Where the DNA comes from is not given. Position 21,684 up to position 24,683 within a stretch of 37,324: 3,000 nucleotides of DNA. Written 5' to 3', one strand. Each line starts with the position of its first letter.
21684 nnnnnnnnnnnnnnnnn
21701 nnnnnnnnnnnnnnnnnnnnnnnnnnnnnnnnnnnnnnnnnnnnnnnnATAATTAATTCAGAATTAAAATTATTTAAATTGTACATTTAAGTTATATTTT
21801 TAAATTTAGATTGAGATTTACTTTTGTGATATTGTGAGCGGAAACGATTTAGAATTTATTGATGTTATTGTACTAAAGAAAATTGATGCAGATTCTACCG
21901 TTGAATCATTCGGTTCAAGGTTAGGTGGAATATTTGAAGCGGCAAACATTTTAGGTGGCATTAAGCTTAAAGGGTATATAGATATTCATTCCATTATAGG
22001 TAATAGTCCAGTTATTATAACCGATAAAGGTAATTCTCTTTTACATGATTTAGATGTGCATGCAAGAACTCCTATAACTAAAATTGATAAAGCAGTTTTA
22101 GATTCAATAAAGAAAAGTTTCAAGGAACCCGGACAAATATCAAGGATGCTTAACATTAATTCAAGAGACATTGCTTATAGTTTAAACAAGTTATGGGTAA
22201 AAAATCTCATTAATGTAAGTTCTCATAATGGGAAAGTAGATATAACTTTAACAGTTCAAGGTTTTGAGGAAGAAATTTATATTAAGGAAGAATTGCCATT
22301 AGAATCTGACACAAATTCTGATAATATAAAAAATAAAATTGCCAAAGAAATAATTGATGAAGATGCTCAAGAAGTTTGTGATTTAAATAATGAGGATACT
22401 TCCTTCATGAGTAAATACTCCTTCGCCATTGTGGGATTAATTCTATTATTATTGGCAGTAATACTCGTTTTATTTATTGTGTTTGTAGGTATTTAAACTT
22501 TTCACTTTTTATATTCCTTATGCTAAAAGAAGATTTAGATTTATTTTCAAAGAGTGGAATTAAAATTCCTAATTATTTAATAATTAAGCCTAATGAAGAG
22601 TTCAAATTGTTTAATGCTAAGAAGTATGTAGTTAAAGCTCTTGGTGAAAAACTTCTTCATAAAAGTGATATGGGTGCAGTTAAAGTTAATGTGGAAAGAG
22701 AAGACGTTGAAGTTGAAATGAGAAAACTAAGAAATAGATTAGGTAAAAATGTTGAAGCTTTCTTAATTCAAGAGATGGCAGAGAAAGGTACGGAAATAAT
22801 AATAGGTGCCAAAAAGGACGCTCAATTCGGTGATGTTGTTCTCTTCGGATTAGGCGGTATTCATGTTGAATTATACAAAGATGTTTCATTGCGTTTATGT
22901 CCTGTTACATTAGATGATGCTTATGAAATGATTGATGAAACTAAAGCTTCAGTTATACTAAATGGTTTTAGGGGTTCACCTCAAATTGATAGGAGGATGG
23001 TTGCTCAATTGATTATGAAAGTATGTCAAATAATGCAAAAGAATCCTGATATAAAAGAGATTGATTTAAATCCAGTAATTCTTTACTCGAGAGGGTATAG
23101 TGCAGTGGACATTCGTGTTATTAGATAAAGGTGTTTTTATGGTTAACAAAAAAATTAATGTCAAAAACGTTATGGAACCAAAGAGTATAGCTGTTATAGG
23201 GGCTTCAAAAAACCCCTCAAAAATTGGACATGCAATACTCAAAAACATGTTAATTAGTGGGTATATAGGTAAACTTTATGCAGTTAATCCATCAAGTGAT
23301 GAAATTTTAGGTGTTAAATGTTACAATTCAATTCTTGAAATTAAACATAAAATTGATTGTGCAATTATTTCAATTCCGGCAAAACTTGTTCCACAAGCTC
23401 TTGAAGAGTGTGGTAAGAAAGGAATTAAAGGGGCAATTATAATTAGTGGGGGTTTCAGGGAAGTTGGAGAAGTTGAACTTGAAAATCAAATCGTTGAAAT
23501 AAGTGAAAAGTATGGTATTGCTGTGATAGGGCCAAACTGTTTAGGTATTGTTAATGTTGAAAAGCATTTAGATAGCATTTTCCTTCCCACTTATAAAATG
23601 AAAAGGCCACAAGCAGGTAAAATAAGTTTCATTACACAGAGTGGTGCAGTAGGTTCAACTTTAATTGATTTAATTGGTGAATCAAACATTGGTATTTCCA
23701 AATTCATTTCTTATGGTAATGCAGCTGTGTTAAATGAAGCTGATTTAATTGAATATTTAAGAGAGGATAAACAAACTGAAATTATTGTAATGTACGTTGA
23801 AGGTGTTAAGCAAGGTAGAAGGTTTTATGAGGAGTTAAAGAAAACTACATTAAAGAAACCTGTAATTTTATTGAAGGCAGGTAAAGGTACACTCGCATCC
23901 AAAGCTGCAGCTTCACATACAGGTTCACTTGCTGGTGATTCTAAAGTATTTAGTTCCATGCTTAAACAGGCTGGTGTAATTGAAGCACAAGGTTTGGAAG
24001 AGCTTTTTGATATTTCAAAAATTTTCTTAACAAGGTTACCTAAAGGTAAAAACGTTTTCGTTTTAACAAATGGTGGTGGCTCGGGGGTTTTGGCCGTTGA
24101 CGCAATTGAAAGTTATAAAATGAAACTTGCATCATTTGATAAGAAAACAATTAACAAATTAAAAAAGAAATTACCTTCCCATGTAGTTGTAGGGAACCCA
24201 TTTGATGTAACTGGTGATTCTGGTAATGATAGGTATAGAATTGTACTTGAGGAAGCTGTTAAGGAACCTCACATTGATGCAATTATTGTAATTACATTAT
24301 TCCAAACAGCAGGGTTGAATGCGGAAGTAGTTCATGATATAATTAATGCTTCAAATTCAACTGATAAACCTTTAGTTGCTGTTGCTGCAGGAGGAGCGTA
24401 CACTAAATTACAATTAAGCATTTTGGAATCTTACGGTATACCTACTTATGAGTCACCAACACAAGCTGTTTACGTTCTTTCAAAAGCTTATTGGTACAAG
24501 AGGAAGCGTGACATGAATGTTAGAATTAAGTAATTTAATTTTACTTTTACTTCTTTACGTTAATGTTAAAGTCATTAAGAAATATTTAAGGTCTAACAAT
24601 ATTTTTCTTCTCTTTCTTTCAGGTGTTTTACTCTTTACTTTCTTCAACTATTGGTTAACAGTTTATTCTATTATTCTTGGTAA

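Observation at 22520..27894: Six co-directional genes with -17 to +31 nt spacing link ATP-forming acetyl-CoA synthetase to a cyclase-TM-TPR-protease-like cassette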

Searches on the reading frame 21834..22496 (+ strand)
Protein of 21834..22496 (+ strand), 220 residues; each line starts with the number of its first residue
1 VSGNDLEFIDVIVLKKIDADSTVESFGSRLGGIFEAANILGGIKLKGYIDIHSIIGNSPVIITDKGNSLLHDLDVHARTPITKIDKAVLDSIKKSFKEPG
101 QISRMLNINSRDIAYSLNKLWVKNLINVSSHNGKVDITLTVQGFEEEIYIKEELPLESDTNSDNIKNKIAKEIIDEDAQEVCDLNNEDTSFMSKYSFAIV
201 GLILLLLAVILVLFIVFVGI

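Call 3: search_protein_families(library=pfam, proteins=[window:21834-22496:+], max_evalue=0.1)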
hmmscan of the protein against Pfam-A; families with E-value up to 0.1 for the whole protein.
window:21834-22496:+ (220 aa): 4 families
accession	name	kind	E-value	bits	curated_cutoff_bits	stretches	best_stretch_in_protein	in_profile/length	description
PF14277.12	DUF4364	-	0.012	15.9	26.9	0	113-179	36-102/162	Domain of unknown function (DUF4364)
PF10661.14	EssA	-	0.038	14.3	24.1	1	136-215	60-140/147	WXG100 protein secretion system (Wss), protein EssA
PF14947.12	HTH_45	-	0.04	14.4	25.5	0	83-143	6-62/77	Winged helix-turn-helix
PF21984.2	DnaD_N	-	0.045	14.4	27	0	93-134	32-73/101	DnaD N-terminal domain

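Call 4: search_protein_families(library=padloc, proteins=[window:21834-22496:+], max_evalue=0.1)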
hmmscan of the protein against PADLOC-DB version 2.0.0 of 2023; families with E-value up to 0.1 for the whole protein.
window:21834-22496:+ (220 aa): 1 family
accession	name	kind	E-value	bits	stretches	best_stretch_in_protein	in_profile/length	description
PDLC03922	MkoB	-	7.2e-05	20.2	1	72-146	18-90/610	-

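Call 10: search_protein_families(library=ncbifam, proteins=[window:21834-22496:+], max_evalue=0.1)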
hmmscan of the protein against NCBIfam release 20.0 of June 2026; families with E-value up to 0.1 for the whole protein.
window:21834-22496:+ (220 aa): 1 family
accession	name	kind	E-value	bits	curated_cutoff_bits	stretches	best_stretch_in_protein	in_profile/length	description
TIGR04548.1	DnaD_Mollicutes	hypoth_equivalog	0.0002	21.4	100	1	93-187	42-133/178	DnaD family protein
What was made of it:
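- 21834..22496 (+): 220-aa wHTH-like protein with a C-terminal TM helix. It is the first gene of the co-directional run, 23 nt upstream of acdB. Only weak HTH_45/DnaD-type hits (calls 3, 10).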

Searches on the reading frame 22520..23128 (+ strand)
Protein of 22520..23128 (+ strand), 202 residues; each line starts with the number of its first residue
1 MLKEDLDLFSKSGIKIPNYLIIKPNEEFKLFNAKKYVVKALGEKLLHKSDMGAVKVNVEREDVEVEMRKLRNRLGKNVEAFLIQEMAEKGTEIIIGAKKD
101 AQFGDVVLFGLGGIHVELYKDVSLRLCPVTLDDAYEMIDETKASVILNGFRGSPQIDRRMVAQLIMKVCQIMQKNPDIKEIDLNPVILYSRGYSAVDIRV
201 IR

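Call 3: search_protein_families(library=pfam, proteins=[window:22520-23128:+], max_evalue=0.1)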
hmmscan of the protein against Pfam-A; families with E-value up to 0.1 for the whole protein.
window:22520-23128:+ (202 aa): 1 family
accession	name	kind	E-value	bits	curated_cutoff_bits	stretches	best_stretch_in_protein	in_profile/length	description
PF13549.11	ATP-grasp_5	-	2.8e-52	177.7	27.6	1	7-200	17-219/221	ATP-grasp domain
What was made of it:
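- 22520..23128 (+): acdB, the beta subunit (ATP-grasp) of an ADP-forming acyl/acetyl-CoA synthetase. PF13549 ATP-grasp_5, E 2.8e-52 (call 3).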

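Call 10: search_protein_families(library=ncbifam, proteins=[window:22520-23128:+], max_evalue=0.1)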
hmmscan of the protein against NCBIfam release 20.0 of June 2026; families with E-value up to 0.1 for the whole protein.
window:22520-23128:+ (202 aa): 4 families
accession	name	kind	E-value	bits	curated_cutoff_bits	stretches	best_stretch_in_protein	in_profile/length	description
NF045492.1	HydPropCoALig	equivalog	5.4e-42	144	1300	1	9-201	28-228/700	3-hydroxypropionate--CoA ligase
NF045494.1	AcCoALig_Archglob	equivalog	6.3e-42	143.8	1200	1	4-201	7-204/665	acetate--CoA ligase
NF045493.1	HydDutCoALig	equivalog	3.6e-35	121.7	1300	1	13-200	498-696/698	4-hydroxybutyrate--CoA ligase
NF006139.0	PRK08289.1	equivalog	0.026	13.1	431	1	27-114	50-139/480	glyceraldehyde-3-phosphate dehydrogenase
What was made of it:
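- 22520..23128 (+): Matches archaeal acetate--CoA ligase models over the corresponding region (call 10).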

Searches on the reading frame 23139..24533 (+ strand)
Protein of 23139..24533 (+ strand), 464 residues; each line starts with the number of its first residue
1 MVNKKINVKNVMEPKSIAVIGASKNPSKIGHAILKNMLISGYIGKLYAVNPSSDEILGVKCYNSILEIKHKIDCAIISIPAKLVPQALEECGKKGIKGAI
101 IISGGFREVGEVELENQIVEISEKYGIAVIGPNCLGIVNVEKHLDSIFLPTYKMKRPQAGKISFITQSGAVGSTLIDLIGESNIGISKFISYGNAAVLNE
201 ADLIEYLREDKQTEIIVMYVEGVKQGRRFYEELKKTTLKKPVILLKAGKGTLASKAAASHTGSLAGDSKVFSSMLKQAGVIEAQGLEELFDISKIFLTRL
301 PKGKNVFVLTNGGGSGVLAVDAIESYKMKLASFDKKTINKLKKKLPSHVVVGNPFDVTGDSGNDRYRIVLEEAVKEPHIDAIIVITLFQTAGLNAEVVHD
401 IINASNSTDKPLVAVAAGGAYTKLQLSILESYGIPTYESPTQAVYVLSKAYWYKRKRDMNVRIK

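Call 3: search_protein_families(library=pfam, proteins=[window:23139-24533:+], max_evalue=0.1)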
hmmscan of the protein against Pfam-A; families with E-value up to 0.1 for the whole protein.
window:23139-24533:+ (464 aa): 6 families
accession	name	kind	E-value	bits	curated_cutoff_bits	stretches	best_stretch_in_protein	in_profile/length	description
PF13607.11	Succ_CoA_lig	-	8.8e-49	165.2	27.4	1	159-296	1-138/138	Succinyl-CoA ligase like flavodoxin domain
PF13380.12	CoA_binding_2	-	7.1e-27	94.6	22.8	1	15-138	1-114/116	CoA binding domain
PF02629.25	CoA_binding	-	8.6e-17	62.1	22.3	1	13-103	2-95/97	CoA binding domain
PF19045.5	Ligase_CoA_2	-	1.4e-11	45.1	23.7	1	306-455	1-156/162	Ligase-CoA domain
PF01408.29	GFO_IDH_MocA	-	0.02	16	24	0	55-96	44-87/120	Oxidoreductase family, NAD-binding Rossmann fold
PF01548.23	DEDD_Tnp_IS110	-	0.074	13.3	29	0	398-458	34-95/155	Transposase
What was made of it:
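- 23139..24533 (+): acdA, the alpha subunit of the ADP-forming acyl/acetyl-CoA synthetase. CoA_binding_2, Succ_CoA_lig and Ligase_CoA_2 (call 3).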

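Call 10: search_protein_families(library=ncbifam, proteins=[window:23139-24533:+], max_evalue=0.1)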
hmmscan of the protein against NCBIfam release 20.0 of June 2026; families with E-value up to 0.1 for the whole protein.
window:23139-24533:+ (464 aa): 7 families
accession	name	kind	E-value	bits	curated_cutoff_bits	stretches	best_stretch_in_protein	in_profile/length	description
TIGR02717.1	AcCoA-syn-alpha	equivalog_domain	9.5e-150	499.2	567.15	1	9-452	2-445/447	acetate--CoA ligase alpha subunit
NF045494.1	AcCoALig_Archglob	equivalog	2.7e-110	369.7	1200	1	7-455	217-664/665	acetate--CoA ligase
NF045492.1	HydPropCoALig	equivalog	3.9e-109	365.9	1300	1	8-444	248-687/700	3-hydroxypropionate--CoA ligase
NF045493.1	HydDutCoALig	equivalog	8.6e-102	341.9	1300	1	10-454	5-450/698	4-hydroxybutyrate--CoA ligase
TIGR01019.1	sucCoAalpha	subfamily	4.9e-17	62.2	353.2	1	53-285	43-274/286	succinate--CoA ligase subunit alpha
NF004230.0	PRK05678.1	equivalog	1.4e-16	60.6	336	1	53-281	45-272/291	succinate--CoA ligase subunit alpha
NF053742.1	LipS1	equivalog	0.096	12.3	230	0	86-123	42-78/268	LipS1 family lipoyl synthase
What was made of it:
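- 23139..24533 (+): TIGR02717 AcCoA-syn-alpha scores 499 bits, below its 567-bit equivalog cut-off (call 10).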

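Call 38: find_related_loci(query=window:23139-24533:+, collection=genome_contigs, flank=8000)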
Query window:23139-24533:+ (464 aa) in genome_contigs; peptide patterns used: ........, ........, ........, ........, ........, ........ (x = any residue, [..] = any of these).
499 stretches matched a pattern; 371 encode a relative of the query (tblastn E <= 1e-3); the best 80 are kept; 80 distinct loci.
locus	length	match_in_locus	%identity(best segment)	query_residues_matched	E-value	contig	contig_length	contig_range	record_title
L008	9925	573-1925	67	7-457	0e+0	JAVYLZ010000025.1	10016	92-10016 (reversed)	MAG: Candidatus Micrarchaeia archaeon isolate DPZ-2_202101_bins_34 DPZ-2_202101_bins_34_scaffold_25, whole genome shotgu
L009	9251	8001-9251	61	7-399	2e-169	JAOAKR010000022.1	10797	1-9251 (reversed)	MAG: Candidatus Micrarchaeota archaeon isolate SKW92 NODE_21_length_10797_cov_3.307743, whole genome shotgun sequence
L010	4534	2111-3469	51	1-453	4e-165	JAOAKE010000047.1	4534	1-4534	MAG: Candidatus Micrarchaeota archaeon isolate SKW311 NODE_47_length_4587_cov_3.584035, whole genome shotgun sequence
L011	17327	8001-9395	50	1-460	6e-157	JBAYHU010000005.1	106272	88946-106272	MAG: Candidatus Micrarchaeia archaeon isolate SO_2016_GW1_157 scaffold00427_OW334_2016, whole genome shotgun sequence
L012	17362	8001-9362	53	1-453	1e-155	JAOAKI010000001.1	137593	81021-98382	MAG: Candidatus Micrarchaeota archaeon isolate SKW47 k141_1035005, whole genome shotgun sequence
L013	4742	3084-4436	50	7-457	7e-155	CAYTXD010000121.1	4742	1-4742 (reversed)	MAG TPA_asm: Candidatus Micrarchaeota archaeon isolate SRP141376_co2_413 genome assembly, contig: NODE_28837_length_4742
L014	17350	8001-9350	49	7-455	9e-152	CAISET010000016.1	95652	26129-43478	uncultured Candidatus Micrarchaeota archaeon isolate AlinenSediments_bin-3476 genome assembly, contig: bin-3476:16/37, w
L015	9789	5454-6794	52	7-453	3e-151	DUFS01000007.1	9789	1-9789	MAG TPA_asm: Candidatus Micrarchaeota archaeon isolate UBA10161 contig_154014, whole genome shotgun sequence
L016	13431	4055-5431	51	7-461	8e-149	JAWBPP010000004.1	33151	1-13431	MAG: Candidatus Anstonellaceae archaeon isolate HNT-4_202101_bins_86 HNT-4_202101_bins_86_scaffold_4, whole genome shotg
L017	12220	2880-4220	50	7-453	1e-148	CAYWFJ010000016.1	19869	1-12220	MAG TPA_asm: Candidatus Micrarchaeota archaeon isolate SRP263991_co4_496 genome assembly, contig: NODE_3721_length_19869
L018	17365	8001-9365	50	2-455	2e-148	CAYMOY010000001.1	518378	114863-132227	MAG TPA_asm: Candidatus Micrarchaeota archaeon isolate binchicken_co66_60 genome assembly, contig: NODE_9_length_518378_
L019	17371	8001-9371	51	2-457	4e-148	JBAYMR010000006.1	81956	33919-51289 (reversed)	MAG: Candidatus Micrarchaeia archaeon isolate SO_2016_LW1_44 scaffold00146_LW64-88_2016, whole genome shotgun sequence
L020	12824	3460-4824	50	4-457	4e-146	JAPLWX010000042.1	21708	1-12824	MAG: Candidatus Micrarchaeota archaeon isolate LacPavin_0419_WC90_MAG_54_17 LacPavin_0419_WC90_scaffold_157035, whole ge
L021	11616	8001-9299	50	12-443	4e-144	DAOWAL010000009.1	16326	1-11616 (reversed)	MAG TPA_asm: Candidatus Aenigmatarchaeota archaeon isolate CSMAG_1834 CSMAG_1834_k141_6170955_length_16326_cov_8.0000, w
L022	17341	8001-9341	49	7-453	3e-144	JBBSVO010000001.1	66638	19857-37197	MAG: Candidatus Micrarchaeota archaeon isolate H52-bin163_1 H52_bin163_1_000000000001, whole genome shotgun sequence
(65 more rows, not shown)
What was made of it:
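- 23139..24533 (+): Micrarchaeia/Micrarchaeota MAGs at 67% and 61% (call 38).
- The closest acdA matches are Micrarchaeia/Micrarchaeota MAGs (call 38).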
